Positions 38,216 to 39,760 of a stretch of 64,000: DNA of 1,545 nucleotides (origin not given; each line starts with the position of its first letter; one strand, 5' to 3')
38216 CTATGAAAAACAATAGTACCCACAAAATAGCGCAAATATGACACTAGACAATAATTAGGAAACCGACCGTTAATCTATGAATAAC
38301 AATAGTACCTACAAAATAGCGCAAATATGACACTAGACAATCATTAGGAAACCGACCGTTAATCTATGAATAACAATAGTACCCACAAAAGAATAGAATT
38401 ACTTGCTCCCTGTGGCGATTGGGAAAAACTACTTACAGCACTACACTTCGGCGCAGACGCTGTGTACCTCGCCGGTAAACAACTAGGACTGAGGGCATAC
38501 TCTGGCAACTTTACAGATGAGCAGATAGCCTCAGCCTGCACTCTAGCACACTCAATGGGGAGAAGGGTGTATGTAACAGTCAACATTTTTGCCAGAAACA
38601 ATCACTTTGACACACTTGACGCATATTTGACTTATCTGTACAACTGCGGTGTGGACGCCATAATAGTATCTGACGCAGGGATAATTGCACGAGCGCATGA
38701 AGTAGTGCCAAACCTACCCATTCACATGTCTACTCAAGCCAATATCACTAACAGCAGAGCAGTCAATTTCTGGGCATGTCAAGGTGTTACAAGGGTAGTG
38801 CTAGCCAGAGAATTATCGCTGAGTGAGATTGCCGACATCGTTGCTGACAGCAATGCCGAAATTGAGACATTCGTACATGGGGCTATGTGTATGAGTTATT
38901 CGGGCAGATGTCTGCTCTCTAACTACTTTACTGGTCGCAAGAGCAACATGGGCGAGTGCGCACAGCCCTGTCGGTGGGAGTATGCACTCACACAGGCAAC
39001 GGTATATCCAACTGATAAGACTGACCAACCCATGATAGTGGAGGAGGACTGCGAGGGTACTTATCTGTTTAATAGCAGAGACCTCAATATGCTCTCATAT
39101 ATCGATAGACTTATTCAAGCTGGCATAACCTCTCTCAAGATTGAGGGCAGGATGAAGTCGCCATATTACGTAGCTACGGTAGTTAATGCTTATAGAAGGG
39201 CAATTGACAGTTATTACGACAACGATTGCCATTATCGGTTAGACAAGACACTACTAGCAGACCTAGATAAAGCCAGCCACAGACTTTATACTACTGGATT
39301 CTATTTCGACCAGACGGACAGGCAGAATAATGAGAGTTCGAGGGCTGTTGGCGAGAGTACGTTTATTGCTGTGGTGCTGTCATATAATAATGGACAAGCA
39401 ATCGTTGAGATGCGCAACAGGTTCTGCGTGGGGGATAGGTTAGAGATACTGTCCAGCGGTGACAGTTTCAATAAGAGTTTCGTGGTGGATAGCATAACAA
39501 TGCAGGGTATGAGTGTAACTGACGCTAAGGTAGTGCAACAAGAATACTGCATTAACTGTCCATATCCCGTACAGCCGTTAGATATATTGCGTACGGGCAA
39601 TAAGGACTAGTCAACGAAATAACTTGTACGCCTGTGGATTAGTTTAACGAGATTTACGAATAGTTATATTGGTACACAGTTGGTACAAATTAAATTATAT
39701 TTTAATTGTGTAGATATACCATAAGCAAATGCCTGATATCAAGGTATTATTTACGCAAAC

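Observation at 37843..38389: Tandemly duplicated 5' end of the U32 peptidase gene creates three decoy mini-ORFs and splits a trmR/trhP-type gene pair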

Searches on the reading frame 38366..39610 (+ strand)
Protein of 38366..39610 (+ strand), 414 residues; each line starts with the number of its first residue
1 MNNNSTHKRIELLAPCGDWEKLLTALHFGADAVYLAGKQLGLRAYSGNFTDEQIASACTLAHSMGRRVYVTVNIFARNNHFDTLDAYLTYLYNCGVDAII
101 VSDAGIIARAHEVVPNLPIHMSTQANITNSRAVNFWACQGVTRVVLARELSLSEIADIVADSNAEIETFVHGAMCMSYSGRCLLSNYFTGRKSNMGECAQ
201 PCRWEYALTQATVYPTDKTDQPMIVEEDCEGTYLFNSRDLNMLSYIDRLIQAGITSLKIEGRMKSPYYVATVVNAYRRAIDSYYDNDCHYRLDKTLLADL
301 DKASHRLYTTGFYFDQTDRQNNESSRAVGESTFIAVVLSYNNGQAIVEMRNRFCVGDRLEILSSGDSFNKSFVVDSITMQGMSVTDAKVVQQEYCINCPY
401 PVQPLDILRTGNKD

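Call 18: find_encoding_contigs(protein=window:38366-39610:+, flank=4000, max_places=10)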
Protein window:38366-39610:+ (414 aa): 1 contig read that carries it; 1 place shown.
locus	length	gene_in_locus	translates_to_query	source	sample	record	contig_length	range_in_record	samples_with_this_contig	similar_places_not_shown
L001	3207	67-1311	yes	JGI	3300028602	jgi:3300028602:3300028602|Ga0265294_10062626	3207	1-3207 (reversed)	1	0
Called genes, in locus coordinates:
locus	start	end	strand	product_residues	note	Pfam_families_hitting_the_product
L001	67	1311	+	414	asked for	PF01136:Peptidase_U32, PF16325:Peptidase_U32_C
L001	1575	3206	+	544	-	?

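Call 21: search_protein_families(library=pfam, proteins=[window:38366-39610:+])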
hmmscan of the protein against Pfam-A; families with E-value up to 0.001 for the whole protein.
window:38366-39610:+ (414 aa): 2 families
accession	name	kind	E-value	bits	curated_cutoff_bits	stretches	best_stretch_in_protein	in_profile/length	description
PF01136.24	Peptidase_U32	-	1e-94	316.6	22.4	1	82-318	2-232/233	Peptidase family U32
PF16325.11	Peptidase_U32_C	-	2.4e-14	53.7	28.2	1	331-409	3-83/83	Peptidase family U32 C-terminal domain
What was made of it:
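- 38366..39610 (+): U32 peptidase-family gene (TrhP-like, 414 aa), intact. PF01136 E 1e-94 plus PF16325 (call 21).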

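Call 23: find_related_loci(query=window:38366-39610:+, collection=genome_contigs, flank=5000)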
Query window:38366-39610:+ (414 aa) in genome_contigs; peptide patterns used: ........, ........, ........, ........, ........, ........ (x = any residue, [..] = any of these).
600 stretches matched a pattern (row limit reached: there are more); 597 encode a relative of the query (tblastn E <= 1e-3); the best 80 are kept; 80 distinct loci.
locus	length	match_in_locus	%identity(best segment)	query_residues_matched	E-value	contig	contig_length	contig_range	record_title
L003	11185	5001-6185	53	9-409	6e-133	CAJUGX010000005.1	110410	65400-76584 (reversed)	MAG TPA_asm: uncultured Christensenella sp. isolate MGBC129349 genome assembly, contig: MGBC129349.5, whole genome shotg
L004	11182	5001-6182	53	10-409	6e-132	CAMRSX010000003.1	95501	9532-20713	MAG TPA_asm: uncultured Clostridia bacterium isolate SRR13573579_bin.28_metawrap_v1.3_MAG genome assembly, contig: NODE.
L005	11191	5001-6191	50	10-412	1e-129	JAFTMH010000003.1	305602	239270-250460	MAG: Clostridia bacterium isolate RGIG3948 Roe_deer_Cecum-3__c1450, whole genome shotgun sequence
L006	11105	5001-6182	52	10-409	7e-129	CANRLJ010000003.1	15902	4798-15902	MAG: uncultured Clostridia bacterium isolate Lapin-011__bin28 genome assembly, contig: Lapin-011__NODE_3775_length_15902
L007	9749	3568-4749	53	10-409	9e-129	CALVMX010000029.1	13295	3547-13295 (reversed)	MAG: uncultured Clostridia bacterium isolate BRZ_EA__bin76 genome assembly, contig: BRZ_EA__NODE_5023_length_13295_cov_4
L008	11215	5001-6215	50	2-409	3e-128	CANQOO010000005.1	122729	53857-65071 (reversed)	MAG: uncultured Clostridia bacterium isolate Lapin-032__bin69 genome assembly, contig: Lapin-032__NODE_238_length_122729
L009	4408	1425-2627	50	8-409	1e-128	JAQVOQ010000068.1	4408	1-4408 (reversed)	MAG: Clostridia bacterium isolate STF1_184 NODE_83584_length_4408_cov_2.965662_Sandtown_F1, whole genome shotgun sequenc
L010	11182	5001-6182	52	10-409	3e-124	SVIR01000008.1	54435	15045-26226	MAG: Clostridiales bacterium isolate SIG414 NODE_13988_length_54435_cov_1.770678, whole genome shotgun sequence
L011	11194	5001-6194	48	10-409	7e-120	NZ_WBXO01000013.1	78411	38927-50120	Heliorestis acidaminivorans strain DSM 24790 NODE_13_length_78411_cov_22.7861, whole genome shotgun sequence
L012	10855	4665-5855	49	11-408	2e-119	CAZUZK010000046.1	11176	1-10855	MAG TPA_asm: uncultured Bacteroides sp. isolate SRP225648_co1_487 genome assembly, contig: NODE_15004_length_11176_cov_6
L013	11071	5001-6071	51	8-363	6e-119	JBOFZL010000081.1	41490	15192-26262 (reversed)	MAG: Filifactoraceae bacterium isolate WFFMC_MAG_475 k139_15338_flag=1_multi=8.0000_len=41490, whole genome shotgun sequ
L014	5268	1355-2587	47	8-413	6e-119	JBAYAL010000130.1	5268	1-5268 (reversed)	MAG: Eubacteriales bacterium isolate SO_2016_CLC_T1_69 scaffold25397_PH3_Jul14_2016, whole genome shotgun sequence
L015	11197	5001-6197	49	10-408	2e-118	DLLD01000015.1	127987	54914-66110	MAG TPA_asm: Christensenella sp. UBA7571 UBA7571_contig_223, whole genome shotgun sequence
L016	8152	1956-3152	49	10-408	3e-118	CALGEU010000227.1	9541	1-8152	MAG TPA_asm: uncultured Clostridia bacterium isolate SRR1747033_bin.3_CONCOCT_v1.1_MAG genome assembly, contig: ERZ80825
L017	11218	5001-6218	48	8-414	4e-118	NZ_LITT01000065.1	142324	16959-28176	Clostridium ljungdahlii strain ERI-2 scaffold9, whole genome shotgun sequence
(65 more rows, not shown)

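Call 25: find_homologous_proteins(query=window:38366-39610:+, max_evalue=1e-60)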
Query window:38366-39610:+ (414 aa): 7989 proteins with E <= 1e-60 among 8000 candidates; the best 120 are listed.
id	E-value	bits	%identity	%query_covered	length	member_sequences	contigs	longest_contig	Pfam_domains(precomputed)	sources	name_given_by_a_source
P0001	4.7e-281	949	100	100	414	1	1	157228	PF01136.26,PF16325.12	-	-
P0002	8.7e-161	553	64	97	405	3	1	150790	PF01136.26,PF16325.12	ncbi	ncbi:MAG: U32 family peptidase [Clostridia bacterium]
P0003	8.2e-152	524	61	97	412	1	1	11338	PF01136.26,PF16325.12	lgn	-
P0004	6.3e-149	514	59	98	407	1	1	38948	PF01136.26,PF16325.12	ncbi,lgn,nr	ncbi:MAG: U32 family peptidase [Clostridia bacterium]|nr:U32 family peptidase [Clostridia bacterium]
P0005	3.1e-145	502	58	97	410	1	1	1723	PF01136.26,PF16325.12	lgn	-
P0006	7.7e-141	488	57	97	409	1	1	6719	PF01136.26,PF16325.12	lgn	-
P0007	1.1e-140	487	56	98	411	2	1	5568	PF01136.26,PF16325.12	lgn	-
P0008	3.4e-140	486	57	98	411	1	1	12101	PF01136.26,PF16325.12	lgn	-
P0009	4.1e-138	479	58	97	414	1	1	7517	PF01136.26,PF16325.12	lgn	-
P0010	4.4e-138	479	56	98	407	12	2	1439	PF01136.26,PF16325.12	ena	-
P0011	7.2e-138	478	57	98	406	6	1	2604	PF01136.26,PF16325.12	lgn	-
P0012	1.5e-137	477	55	98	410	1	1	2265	PF01136.26,PF16325.12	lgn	-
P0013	1.9e-137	477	57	99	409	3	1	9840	PF01136.26,PF16325.12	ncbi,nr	ncbi:MAG: U32 family peptidase [Clostridia bacterium]|nr:U32 family peptidase [Clostridia bacterium]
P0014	2.1e-137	476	56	99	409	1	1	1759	PF01136.26,PF16325.12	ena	-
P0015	2.3e-137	476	55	97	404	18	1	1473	PF01136.26,PF16325.12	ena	-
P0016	4.0e-137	475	56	99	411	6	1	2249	PF01136.26,PF16325.12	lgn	-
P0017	4.3e-137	475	55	98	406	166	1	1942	PF01136.26,PF16325.12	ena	-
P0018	8.2e-137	474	55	97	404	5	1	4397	PF01136.26,PF16325.12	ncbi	-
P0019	4.1e-136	472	55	97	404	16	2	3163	PF01136.26,PF16325.12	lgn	-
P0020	7.8e-136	471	54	99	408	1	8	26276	PF01136.26,PF16325.12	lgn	-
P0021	9.1e-136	471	55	99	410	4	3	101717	PF01136.26,PF16325.12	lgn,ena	-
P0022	1.5e-135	470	55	97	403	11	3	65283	PF01136.26,PF16325.12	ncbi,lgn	-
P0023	1.9e-135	470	56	98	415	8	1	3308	PF01136.26,PF16325.12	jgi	-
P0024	3.0e-135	469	55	97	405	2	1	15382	PF01136.26,PF16325.12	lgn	-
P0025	3.2e-135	469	57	98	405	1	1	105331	PF01136.26,PF16325.12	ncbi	-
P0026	3.4e-135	469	55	97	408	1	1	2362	PF01136.26,PF16325.12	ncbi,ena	-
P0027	5.0e-135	469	57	98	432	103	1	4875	PF01136.26,PF16325.12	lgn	-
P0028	5.1e-135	469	54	98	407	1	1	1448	PF01136.26,PF16325.12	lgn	-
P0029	6.8e-135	468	57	97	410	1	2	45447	PF01136.26,PF16325.12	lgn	-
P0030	1.2e-134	467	57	97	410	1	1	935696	PF01136.26,PF16325.12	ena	-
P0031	4.6e-134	465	55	97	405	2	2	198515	PF01136.26,PF16325.12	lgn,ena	-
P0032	1.2e-133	464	56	99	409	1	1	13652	PF01136.26,PF16325.12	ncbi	-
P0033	1.3e-133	464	54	99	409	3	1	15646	PF01136.26,PF16325.12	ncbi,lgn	-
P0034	1.7e-133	464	53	97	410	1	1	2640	PF01136.26,PF16325.12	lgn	-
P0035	2.0e-133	463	54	97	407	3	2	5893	PF01136.26,PF16325.12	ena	-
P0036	7.2e-133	461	55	98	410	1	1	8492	PF01136.26,PF16325.12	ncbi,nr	ncbi:MAG: U32 family peptidase [Corallococcus sp.]|nr:U32 family peptidase [Corallococcus sp.]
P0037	1.1e-132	461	54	97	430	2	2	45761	PF01136.26,PF16325.12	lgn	-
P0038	1.8e-132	460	52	99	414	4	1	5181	PF01136.26,PF16325.12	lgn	-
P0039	2.3e-132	460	54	97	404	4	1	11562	PF01136.26,PF16325.12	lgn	-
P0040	3.3e-132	459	52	98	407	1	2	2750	PF01136.26,PF16325.12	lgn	-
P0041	3.4e-132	459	56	98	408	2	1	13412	PF01136.26,PF16325.12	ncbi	-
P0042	4.1e-132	459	54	98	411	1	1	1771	PF01136.26,PF16325.12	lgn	-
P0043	5.1e-132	459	53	97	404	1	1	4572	PF01136.26,PF16325.12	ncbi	-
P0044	6.1e-132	458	-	-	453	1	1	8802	PF01136.26,PF16325.12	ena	-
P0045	7.5e-132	458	56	98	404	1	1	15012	PF01136.26,PF16325.12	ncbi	-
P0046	8.3e-132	458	56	97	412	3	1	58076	PF01136.26,PF16325.12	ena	-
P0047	1.1e-131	458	56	98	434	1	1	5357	PF01136.26,PF16325.12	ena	-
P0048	1.9e-131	457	54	97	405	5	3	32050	PF01136.26,PF16325.12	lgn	-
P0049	1.9e-131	457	55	99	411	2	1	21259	PF01136.26,PF16325.12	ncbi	-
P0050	2.0e-131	457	55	99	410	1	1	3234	PF01136.26,PF16325.12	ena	-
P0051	2.1e-131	457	54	98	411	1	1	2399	PF01136.26,PF16325.12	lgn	-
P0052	3.7e-131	456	53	97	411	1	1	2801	PF01136.26,PF16325.12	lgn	-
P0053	7.7e-131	455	53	97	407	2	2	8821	PF01136.26,PF16325.12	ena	-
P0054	9.6e-131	454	54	97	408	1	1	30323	PF01136.26,PF16325.12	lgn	-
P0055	1.1e-130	454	53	98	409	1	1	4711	PF01136.26,PF16325.12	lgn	-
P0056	1.2e-130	454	53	97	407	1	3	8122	PF01136.26,PF16325.12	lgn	-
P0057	1.2e-130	454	54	97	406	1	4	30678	PF01136.26,PF16325.12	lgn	-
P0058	1.5e-130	454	52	98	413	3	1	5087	PF01136.26,PF16325.12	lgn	-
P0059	1.6e-130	454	53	97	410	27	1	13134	PF01136.26,PF16325.12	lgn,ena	-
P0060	1.7e-130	454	55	98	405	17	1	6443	PF01136.26,PF16325.12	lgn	-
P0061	1.8e-130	454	55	98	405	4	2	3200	PF01136.26,PF16325.12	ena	-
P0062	1.8e-130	454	52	97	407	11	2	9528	PF01136.26,PF16325.12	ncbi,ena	-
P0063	2.4e-130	453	54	97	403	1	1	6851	PF01136.26,PF16325.12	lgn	-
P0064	3.6e-130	453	54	94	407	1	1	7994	PF01136.26,PF16325.12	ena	-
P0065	4.2e-130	452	54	97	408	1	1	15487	PF01136.26,PF16325.12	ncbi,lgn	-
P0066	5.0e-130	452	52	98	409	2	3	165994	PF01136.26,PF16325.12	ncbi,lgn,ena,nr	ncbi:MAG: U32 family peptidase [Clostridia bacterium]|nr:U32 family peptidase [Clostridia bacterium]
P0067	6.4e-130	452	54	97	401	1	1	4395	PF01136.26,PF16325.12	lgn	-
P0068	6.4e-130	452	53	97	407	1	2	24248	PF01136.26,PF16325.12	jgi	-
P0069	7.7e-130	452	55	97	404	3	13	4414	PF01136.26,PF16325.12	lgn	-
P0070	8.7e-130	451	55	97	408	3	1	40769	PF01136.26,PF16325.12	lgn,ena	-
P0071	9.0e-130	451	52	98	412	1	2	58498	PF01136.26,PF16325.12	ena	-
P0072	9.0e-130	451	53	97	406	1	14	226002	PF01136.26,PF16325.12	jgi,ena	-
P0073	1.1e-129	451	52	97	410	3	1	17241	PF01136.26,PF16325.12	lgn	-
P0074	1.4e-129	451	52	97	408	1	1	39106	PF01136.26,PF16325.12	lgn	-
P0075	1.6e-129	450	53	97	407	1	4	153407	PF01136.26,PF16325.12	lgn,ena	-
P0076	1.8e-129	450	54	97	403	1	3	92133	PF01136.26,PF16325.12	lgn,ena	-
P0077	1.9e-129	450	52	98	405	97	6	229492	PF01136.26,PF16325.12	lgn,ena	-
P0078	2.3e-129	450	52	98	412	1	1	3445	PF01136.26,PF16325.12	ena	-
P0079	2.5e-129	450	54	97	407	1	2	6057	PF01136.26,PF16325.12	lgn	-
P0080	2.6e-129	450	52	97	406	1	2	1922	PF01136.26,PF16325.12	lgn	-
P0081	3.3e-129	449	53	97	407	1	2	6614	PF01136.26,PF16325.12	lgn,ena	-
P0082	3.3e-129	449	52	97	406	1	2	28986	PF01136.26,PF16325.12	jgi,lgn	jgi:putative protease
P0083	4.2e-129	449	52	97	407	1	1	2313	PF01136.26,PF16325.12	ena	-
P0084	4.5e-129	449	51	97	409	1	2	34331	PF01136.26,PF16325.12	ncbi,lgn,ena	-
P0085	4.7e-129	449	54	97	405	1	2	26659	PF01136.26,PF16325.12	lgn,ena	-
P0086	4.8e-129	449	54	97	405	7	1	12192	PF01136.26,PF16325.12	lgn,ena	-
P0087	4.8e-129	449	53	97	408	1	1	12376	PF01136.26,PF16325.12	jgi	-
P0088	6.5e-129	448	54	98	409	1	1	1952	PF01136.26,PF16325.12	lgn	-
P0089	6.6e-129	448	53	97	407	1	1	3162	PF01136.26,PF16325.12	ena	-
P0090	6.8e-129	448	55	98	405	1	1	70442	PF01136.26,PF16325.12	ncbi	-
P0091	7.4e-129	448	52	98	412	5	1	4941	PF01136.26,PF16325.12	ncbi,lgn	-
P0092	7.8e-129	448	55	97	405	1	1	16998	PF01136.26,PF16325.12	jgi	jgi:putative protease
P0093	8.7e-129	448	54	97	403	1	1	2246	PF01136.26,PF16325.12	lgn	-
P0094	9.2e-129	448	55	98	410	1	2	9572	PF01136.26,PF16325.12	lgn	-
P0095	9.2e-129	448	52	98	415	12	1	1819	PF01136.26,PF16325.12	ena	-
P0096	9.8e-129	448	54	97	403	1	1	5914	PF01136.26,PF16325.12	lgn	-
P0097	1.0e-128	448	54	97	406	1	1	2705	PF01136.26,PF16325.12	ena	-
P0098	1.1e-128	448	55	97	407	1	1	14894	PF01136.26,PF16325.12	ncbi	-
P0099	1.1e-128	448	54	99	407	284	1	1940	PF01136.26,PF16325.12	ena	-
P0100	1.3e-128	447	56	97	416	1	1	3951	PF01136.26,PF16325.12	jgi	-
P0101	1.4e-128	447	53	97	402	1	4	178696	PF01136.26,PF16325.12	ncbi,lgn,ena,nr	ncbi:MAG: U32 family peptidase [Clostridia bacterium]|nr:U32 family peptidase [Clostridia bacterium]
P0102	1.5e-128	447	54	99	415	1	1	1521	PF01136.26,PF16325.12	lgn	-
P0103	1.5e-128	447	54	99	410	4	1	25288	PF01136.26,PF16325.12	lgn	-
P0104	1.7e-128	447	54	97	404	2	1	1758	PF01136.26,PF16325.12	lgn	-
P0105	1.7e-128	447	53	97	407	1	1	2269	PF01136.26,PF16325.12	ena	-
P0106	2.0e-128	447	54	97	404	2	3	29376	PF01136.26,PF16325.12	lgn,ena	-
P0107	2.0e-128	447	56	97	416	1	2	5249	PF01136.26,PF16325.12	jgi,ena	-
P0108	2.2e-128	447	53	97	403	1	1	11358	PF01136.26,PF16325.12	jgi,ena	-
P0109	4.1e-128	446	54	97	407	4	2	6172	PF01136.26,PF16325.12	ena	-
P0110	4.3e-128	446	53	99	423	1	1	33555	PF01136.26,PF16325.12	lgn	-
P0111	5.0e-128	446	56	97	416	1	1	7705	PF01136.26,PF16325.12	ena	-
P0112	5.1e-128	445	56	97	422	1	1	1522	PF01136.26,PF16325.12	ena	-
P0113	5.2e-128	445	53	97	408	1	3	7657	PF01136.26,PF16325.12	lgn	-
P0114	5.4e-128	445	53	98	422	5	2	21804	PF01136.26,PF16325.12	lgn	-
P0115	5.9e-128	445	53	97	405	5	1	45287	PF01136.26,PF16325.12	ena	-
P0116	6.7e-128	445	54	98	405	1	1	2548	PF01136.26,PF16325.12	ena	-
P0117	6.7e-128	445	56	97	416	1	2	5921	PF01136.26,PF16325.12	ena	-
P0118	6.7e-128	445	56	97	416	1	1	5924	PF01136.26,PF16325.12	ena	-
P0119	6.8e-128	445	56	97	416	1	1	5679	PF01136.26,PF16325.12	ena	-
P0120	7.3e-128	445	53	99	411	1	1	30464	PF01136.26,PF16325.12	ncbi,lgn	-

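Call 26: find_encoding_contigs(protein=P0002, flank=10000, max_places=2)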
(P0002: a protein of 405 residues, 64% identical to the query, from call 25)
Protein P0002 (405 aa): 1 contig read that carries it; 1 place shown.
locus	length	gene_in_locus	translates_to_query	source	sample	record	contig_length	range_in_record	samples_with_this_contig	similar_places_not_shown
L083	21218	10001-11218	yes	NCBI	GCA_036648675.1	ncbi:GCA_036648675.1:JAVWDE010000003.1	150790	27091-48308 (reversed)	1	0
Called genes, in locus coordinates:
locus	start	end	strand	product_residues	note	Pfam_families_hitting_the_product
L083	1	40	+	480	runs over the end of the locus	-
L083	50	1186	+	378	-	-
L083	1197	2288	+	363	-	PF25588:DUF7934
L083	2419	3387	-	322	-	-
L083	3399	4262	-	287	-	-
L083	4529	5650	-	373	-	PF00389:2-Hacid_dh, PF02826:2-Hacid_dh_C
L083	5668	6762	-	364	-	PF00266:Aminotran_5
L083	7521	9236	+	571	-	PF00753:Lactamase_B, PF12706:Lactamase_B_2, PF22505:RNase_J_b_CASP, PF07521:RMMBL, PF17770:RNase_J_C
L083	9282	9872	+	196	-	PF01596:Methyltransf_3, PF13578:Methyltransf_24, PF13649:Methyltransf_25 (weak)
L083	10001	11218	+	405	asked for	PF01136:Peptidase_U32, PF16325:Peptidase_U32_C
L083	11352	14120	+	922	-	PF09479:Flg_new, PF13855:LRR_8 (faint), PF13306:LRR_5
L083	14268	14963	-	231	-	PF04542:Sigma70_r2, PF04545:Sigma70_r4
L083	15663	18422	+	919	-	-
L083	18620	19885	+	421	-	PF05496:RuvB_N, PF00004:AAA, PF13173:AAA_14 (weak), PF16193:AAA_assoc_2, PF12002:MgsA_C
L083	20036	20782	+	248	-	PF00005:ABC_tran, PF13304:AAA_21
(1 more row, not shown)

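Call 27: find_encoding_contigs(protein=P0003, flank=10000, max_places=2)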
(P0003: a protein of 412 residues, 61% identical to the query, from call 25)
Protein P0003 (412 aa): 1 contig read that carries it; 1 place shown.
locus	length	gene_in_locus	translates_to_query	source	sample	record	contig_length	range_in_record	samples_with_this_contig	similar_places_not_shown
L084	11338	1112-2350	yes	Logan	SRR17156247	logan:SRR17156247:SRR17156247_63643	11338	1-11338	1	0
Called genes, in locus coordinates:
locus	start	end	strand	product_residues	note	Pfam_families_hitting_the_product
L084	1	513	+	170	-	?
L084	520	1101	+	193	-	PF01596:Methyltransf_3, PF13489:Methyltransf_23 (weak), PF13578:Methyltransf_24, PF13649:Methyltransf_25 (weak)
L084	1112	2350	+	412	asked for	PF01136:Peptidase_U32, PF16325:Peptidase_U32_C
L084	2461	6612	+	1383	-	PF09479:Flg_new, PF13306:LRR_5, PF13855:LRR_8 (faint), PF12799:LRR_4 (faint), PF13306:LRR_5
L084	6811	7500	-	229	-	PF04542:Sigma70_r2, PF04545:Sigma70_r4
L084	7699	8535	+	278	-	PF00763:THF_DHG_CYH, PF02882:THF_DHG_CYH_C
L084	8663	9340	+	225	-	PF00072:Response_reg, PF00486:Trans_reg_C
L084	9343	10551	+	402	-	PF00512:HisKA, PF02518:HATPase_c, PF14501:HATPase_c_5 (faint)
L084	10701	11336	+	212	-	?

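Call 28: find_encoding_contigs(protein=P0004, flank=10000, max_places=2)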
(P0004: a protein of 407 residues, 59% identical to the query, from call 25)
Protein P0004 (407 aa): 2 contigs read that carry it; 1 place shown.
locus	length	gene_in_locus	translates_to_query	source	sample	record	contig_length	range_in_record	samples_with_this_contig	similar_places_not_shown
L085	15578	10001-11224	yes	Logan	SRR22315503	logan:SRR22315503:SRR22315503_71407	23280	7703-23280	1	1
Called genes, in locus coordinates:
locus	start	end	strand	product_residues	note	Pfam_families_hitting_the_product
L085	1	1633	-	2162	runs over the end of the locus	PF00082:Peptidase_S8, PF02225:PA, PF13306:LRR_5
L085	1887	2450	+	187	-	PF12802:MarR_2 (weak), PF01047:MarR (weak)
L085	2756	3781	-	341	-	PF02655:ATP-grasp_3, PF07478:Dala_Dala_lig_C, PF13535:ATP-grasp_4 (weak)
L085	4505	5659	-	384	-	PF00389:2-Hacid_dh, PF02826:2-Hacid_dh_C, PF03446:NAD_binding_2 (weak)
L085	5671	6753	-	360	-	PF00266:Aminotran_5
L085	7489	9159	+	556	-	PF00753:Lactamase_B, PF12706:Lactamase_B_2 (weak), PF22505:RNase_J_b_CASP, PF07521:RMMBL, PF17770:RNase_J_C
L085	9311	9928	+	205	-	PF01596:Methyltransf_3, PF12847:Methyltransf_18 (faint), PF13578:Methyltransf_24, PF13649:Methyltransf_25 (faint)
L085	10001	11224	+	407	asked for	PF01136:Peptidase_U32, PF16325:Peptidase_U32_C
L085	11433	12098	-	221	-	PF02525:Flavodoxin_2, PF03358:FMN_red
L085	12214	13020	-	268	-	PF01026:TatD_DNase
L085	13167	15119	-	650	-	PF00133:tRNA-synt_1, PF01406:tRNA-synt_1e, PF09334:tRNA-synt_1g, PF00133:tRNA-synt_1, PF08264:Anticodon_1, PF19303:Anticodon_3 (weak), PF09190:DALR_2 (faint), PF01588:tRNA_bind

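Call 48: search_protein_families(library=ncbifam, proteins=[window:38366-39610:+])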
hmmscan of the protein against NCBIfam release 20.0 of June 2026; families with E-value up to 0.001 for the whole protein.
window:38366-39610:+ (414 aa): 4 families
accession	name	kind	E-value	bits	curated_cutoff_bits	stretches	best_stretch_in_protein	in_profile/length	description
NF011996.0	PRK15452.1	equivalog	1.7e-101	340.2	534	2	8-212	3-208/449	prephenate-dependent tRNA uridine(34) hydroxylase TrhP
NF047963.1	quinone_UbiU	equivalog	3.3e-61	207.3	440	1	10-306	1-318/331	ubiquinone anaerobic biosynthesis protein UbiU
NF047965.1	quinone_UbiV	equivalog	1.2e-11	44.7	275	1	102-288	94-266/292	ubiquinone anaerobic biosynthesis protein UbiV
NF011991.0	PRK15447.1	equivalog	1.3e-10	41.2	283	1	98-264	91-251/302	U32 family peptidase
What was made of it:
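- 38366..39610 (+): Best NCBIfam match is TrhP (call 48).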

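Call 50: search_solved_structures(query=window:38366-39610:+, max_evalue=0.00001)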
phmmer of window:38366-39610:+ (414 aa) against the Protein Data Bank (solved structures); distinct sequences matched with E-value up to 0.00001: 0.
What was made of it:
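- On trmR-trhP tRNA (m)o5U34 gene pair: No solved homologue by sequence (call 50).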
